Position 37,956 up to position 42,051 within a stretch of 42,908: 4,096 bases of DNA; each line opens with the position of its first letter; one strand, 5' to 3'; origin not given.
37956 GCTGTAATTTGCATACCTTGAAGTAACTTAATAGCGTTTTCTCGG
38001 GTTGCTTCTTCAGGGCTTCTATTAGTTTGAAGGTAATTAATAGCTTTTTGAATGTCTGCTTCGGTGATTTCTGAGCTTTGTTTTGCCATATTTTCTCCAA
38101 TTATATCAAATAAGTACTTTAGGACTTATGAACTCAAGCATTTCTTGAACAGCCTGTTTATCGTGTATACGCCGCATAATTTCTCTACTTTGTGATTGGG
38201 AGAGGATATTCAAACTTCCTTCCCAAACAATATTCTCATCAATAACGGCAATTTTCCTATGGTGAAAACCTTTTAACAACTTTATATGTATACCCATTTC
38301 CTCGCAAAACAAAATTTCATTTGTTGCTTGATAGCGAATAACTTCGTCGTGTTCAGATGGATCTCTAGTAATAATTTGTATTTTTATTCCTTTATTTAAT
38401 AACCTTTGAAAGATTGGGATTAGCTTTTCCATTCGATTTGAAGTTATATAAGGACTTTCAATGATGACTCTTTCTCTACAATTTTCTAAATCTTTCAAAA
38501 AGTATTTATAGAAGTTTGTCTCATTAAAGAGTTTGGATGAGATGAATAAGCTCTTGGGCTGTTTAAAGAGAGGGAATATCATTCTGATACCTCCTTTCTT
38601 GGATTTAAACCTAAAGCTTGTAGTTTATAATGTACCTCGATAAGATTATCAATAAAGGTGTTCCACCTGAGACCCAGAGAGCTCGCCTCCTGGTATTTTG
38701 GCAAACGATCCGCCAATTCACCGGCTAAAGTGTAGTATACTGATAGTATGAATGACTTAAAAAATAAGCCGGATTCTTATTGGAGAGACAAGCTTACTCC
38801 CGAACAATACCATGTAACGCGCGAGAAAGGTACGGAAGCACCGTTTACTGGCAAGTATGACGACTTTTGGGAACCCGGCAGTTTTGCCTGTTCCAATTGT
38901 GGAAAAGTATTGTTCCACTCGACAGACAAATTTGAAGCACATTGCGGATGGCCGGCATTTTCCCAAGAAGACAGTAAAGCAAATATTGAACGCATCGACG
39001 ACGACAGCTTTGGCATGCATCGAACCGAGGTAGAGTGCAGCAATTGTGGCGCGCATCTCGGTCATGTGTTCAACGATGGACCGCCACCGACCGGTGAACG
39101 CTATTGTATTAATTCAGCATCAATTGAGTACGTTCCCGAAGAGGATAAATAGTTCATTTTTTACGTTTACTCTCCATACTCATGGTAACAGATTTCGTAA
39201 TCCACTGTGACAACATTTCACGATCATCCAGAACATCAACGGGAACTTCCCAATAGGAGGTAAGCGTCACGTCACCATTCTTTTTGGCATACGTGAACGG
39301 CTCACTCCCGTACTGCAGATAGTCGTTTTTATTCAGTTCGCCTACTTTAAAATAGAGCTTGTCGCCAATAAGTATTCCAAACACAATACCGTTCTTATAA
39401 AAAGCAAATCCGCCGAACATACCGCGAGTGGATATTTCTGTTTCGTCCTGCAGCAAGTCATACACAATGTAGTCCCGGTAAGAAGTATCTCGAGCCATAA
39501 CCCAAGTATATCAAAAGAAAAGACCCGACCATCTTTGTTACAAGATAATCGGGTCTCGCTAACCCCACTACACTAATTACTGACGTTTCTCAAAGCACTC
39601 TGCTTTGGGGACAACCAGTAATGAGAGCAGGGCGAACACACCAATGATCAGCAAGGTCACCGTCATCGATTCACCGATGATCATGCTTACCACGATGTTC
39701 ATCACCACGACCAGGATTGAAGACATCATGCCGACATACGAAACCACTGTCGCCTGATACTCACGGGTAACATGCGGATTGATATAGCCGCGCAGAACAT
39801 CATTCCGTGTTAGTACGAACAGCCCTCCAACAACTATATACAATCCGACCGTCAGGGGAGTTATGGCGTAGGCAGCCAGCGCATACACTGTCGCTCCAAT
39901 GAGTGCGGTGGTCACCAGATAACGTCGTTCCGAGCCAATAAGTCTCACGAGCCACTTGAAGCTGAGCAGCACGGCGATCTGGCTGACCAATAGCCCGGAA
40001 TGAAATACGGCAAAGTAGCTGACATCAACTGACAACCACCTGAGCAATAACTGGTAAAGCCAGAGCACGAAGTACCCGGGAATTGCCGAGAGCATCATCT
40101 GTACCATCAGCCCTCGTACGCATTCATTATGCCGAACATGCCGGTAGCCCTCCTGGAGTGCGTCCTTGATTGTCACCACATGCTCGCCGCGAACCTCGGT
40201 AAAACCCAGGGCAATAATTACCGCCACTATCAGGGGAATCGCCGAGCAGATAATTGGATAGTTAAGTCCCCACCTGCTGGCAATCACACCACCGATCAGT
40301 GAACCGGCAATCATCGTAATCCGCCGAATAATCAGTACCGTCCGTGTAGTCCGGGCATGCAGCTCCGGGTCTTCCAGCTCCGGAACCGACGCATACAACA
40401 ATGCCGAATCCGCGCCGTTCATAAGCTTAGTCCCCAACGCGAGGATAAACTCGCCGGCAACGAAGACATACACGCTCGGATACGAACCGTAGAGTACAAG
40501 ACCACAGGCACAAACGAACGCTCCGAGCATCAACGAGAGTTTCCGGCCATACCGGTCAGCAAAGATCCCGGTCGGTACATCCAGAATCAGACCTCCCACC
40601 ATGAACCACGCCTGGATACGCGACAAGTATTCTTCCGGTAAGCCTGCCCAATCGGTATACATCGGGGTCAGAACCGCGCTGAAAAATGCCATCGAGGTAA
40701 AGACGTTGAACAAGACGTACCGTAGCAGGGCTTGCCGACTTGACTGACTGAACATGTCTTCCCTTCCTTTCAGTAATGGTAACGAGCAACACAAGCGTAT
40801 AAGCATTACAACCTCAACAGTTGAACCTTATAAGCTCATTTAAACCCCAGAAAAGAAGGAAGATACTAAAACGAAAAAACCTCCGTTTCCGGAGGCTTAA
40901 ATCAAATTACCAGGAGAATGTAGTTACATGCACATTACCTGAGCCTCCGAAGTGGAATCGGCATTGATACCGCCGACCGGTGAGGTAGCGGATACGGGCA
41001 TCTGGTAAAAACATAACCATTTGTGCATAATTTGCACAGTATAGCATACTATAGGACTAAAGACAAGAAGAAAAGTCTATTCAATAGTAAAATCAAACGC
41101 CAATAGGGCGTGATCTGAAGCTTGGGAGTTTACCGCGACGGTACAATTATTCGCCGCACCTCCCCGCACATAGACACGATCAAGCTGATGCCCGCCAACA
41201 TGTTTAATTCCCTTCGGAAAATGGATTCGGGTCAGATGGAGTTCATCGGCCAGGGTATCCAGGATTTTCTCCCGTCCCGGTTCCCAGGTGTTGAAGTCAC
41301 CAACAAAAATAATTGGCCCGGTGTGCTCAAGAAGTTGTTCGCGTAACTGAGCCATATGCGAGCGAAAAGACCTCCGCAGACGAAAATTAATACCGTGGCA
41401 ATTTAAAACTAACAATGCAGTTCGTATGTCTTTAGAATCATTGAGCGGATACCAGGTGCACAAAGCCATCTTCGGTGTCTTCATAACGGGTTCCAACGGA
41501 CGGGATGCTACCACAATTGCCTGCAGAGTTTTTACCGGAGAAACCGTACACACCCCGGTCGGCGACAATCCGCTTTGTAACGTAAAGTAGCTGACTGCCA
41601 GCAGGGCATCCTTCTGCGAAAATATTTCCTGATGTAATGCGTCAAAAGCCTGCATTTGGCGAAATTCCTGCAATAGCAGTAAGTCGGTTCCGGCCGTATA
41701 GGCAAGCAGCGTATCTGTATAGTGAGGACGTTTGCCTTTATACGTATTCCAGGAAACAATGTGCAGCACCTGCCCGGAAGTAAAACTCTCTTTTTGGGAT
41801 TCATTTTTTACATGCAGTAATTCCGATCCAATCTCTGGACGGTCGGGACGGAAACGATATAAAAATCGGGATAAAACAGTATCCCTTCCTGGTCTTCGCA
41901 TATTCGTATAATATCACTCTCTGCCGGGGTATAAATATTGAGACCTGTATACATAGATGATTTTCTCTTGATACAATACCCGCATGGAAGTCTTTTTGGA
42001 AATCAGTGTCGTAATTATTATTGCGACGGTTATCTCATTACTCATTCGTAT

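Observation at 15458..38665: About 23-kb AT-rich island with a complete-looking monoderm conjugation toolkit inserted in the 3' end of a yibE/F-like gene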

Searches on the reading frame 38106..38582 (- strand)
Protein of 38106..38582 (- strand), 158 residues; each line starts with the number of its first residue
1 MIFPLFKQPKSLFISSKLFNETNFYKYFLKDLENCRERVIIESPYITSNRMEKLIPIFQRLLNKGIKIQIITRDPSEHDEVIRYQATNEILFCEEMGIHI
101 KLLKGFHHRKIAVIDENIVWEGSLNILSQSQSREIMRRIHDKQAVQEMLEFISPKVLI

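Call 9: search_protein_families(library=pfam, proteins=[window:38106-38582:-], max_evalue=0.01)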
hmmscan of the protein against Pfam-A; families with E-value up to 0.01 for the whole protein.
window:38106-38582:- (158 aa): 1 family
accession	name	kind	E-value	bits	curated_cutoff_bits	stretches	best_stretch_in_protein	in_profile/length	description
PF13091.12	PLDc_2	-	5.4e-15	55.8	27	1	30-150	3-126/132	PLD-like domain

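Call 80: search_protein_families(library=phrogs, proteins=[window:38106-38582:-], max_evalue=0.001)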
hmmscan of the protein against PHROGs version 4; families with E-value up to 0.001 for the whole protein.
window:38106-38582:- (158 aa): 2 families
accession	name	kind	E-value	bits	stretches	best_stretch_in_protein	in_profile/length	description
phrog_12711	-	unknown function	0.00026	21.8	1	32-133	41-135/162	-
phrog_17878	-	unknown function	0.00085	19.1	0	20-129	124-243/483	-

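Call 81: search_protein_families(library=padloc, proteins=[window:38106-38582:-], max_evalue=0.001)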
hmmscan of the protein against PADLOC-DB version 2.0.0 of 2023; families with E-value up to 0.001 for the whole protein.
window:38106-38582:- (158 aa): 3 families
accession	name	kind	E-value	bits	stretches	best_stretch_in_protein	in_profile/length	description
PDLC03924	MkoC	-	2.3e-13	47.2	1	24-137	993-1109/1136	-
PDLC03922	MkoB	-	3.1e-08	31.3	1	25-150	313-440/610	-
PDLC02614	DrmC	-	0.00047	18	1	33-144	31-140/153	DrmC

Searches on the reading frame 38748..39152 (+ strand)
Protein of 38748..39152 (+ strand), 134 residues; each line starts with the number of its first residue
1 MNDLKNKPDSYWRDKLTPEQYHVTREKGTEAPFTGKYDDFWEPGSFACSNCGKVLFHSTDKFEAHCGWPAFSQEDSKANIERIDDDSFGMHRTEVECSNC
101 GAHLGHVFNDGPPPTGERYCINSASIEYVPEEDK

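Call 9: search_protein_families(library=pfam, proteins=[window:38748-39152:+], max_evalue=0.01)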
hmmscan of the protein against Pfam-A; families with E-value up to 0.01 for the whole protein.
window:38748-39152:+ (134 aa): 9 families
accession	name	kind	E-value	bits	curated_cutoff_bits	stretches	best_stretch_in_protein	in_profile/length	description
PF01641.26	SelR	-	3.9e-49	165.9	24.9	1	16-129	1-115/116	SelR domain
PF24046.1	At4g08330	-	3.8e-05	24.2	27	1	71-125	53-109/129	At4g08330 beta-tent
PF13717.11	Zn_ribbon_4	-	0.00013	22.3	30.3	0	82-102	13-33/36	zinc-ribbon domain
PF01907.25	Ribosomal_L37e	-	0.00022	21.7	27.6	0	47-70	17-40/53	Ribosomal protein L37e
PF13248.11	Zn_ribbon_3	-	0.00024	20.9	27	0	94-103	2-11/26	zinc-ribbon domain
PF03226.21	Yippee-Mis18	-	0.00048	20.7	26.6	1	46-128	3-95/108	Yippee zinc-binding/DNA-binding /Mis18, centromere assembly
PF24458.1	DUF7573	-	0.0011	19.3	30.2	0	41-54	7-20/39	Domain of unknown function (DUF7573)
PF14354.12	Lar_restr_allev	-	0.0036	17.9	28.6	0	65-107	8-37/58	Restriction alleviation protein Lar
PF22289.1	DmmA-like_C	-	0.0088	16.4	27.4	0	91-104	15-28/44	Dimethylamine monooxygenase subunit DmmA-like, C-terminal domain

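Call 68: find_encoding_contigs(protein=window:38748-39152:+, flank=3000, max_places=5)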
Protein window:38748-39152:+ (134 aa): 2 contigs read that carry it; 2 places shown.
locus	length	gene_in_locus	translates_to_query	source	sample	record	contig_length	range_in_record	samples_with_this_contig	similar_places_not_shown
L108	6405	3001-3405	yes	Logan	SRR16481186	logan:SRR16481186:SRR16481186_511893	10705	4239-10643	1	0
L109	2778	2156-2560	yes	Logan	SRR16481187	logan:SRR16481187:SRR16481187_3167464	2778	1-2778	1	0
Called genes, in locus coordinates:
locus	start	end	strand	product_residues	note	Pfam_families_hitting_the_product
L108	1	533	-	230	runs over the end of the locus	PF01177:Asp_Glu_race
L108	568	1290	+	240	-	PF00795:CN_hydrolase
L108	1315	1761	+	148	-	PF05014:Nuc_deoxyrib_tr, PF15891:Nuc_deoxyri_tr2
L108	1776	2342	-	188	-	-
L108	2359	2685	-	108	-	PF13091:PLDc_2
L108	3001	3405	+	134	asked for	PF01641:SelR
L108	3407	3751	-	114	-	PF04993:TfoX_N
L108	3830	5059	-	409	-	PF07690:MFS_1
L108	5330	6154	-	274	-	PF03372:Exo_endo_phos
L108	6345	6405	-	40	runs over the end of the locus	?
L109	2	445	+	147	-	?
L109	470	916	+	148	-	PF05014:Nuc_deoxyrib_tr, PF15891:Nuc_deoxyri_tr2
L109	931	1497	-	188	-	-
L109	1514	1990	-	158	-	PF13091:PLDc_2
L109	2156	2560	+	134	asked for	PF01641:SelR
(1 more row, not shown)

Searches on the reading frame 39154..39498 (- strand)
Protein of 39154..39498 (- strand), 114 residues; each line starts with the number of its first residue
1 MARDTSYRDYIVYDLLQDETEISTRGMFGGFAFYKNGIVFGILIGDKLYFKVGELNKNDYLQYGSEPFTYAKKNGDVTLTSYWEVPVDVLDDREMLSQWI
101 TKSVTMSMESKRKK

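Call 9: search_protein_families(library=pfam, proteins=[window:39154-39498:-], max_evalue=0.01)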
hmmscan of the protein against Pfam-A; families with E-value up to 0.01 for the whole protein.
window:39154-39498:- (114 aa): 2 families
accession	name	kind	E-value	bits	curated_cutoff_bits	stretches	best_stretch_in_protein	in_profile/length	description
PF04993.18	TfoX_N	-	2.9e-26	91.9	30.1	1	14-105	1-89/91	TfoX N-terminal domain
PF19500.6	DUF6035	-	0.00061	20.2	22.6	1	19-107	73-162/179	Domain of unknown function (DUF6035)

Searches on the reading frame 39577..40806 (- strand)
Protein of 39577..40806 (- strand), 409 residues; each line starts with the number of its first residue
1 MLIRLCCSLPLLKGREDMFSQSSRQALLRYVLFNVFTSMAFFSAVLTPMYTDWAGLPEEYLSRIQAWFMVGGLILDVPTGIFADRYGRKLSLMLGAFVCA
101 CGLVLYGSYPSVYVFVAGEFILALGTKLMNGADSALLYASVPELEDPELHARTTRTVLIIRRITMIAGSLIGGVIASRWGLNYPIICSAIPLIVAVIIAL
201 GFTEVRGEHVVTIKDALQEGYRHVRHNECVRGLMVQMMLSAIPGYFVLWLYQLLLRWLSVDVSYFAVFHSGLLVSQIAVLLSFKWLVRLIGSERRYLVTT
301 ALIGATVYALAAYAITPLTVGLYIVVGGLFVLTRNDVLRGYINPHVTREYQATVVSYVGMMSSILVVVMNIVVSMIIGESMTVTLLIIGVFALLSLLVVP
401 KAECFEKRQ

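Call 9: search_protein_families(library=pfam, proteins=[window:39577-40806:-], max_evalue=0.01)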
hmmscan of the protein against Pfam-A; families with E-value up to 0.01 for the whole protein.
window:39577-40806:- (409 aa): 2 families
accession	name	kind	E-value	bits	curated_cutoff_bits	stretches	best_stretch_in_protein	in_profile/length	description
PF07690.21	MFS_1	-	8.4e-18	64.8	33.4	1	33-366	6-343/347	Major Facilitator Superfamily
PF00083.30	Sugar_tr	-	4.8e-05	22.9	22.3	1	59-126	46-116/452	Sugar (and other) transporter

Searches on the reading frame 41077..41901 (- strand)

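Call 9: search_protein_families(library=pfam, proteins=[window:41077-41901:-], max_evalue=0.01)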
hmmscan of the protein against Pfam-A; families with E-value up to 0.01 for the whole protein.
window:41077-41901:- (274 aa): 1 family
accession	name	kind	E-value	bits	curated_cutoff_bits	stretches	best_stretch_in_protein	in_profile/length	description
PF03372.29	Exo_endo_phos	-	8.6e-12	45.7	24.5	1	49-264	1-225/225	Endonuclease/Exonuclease/phosphatase family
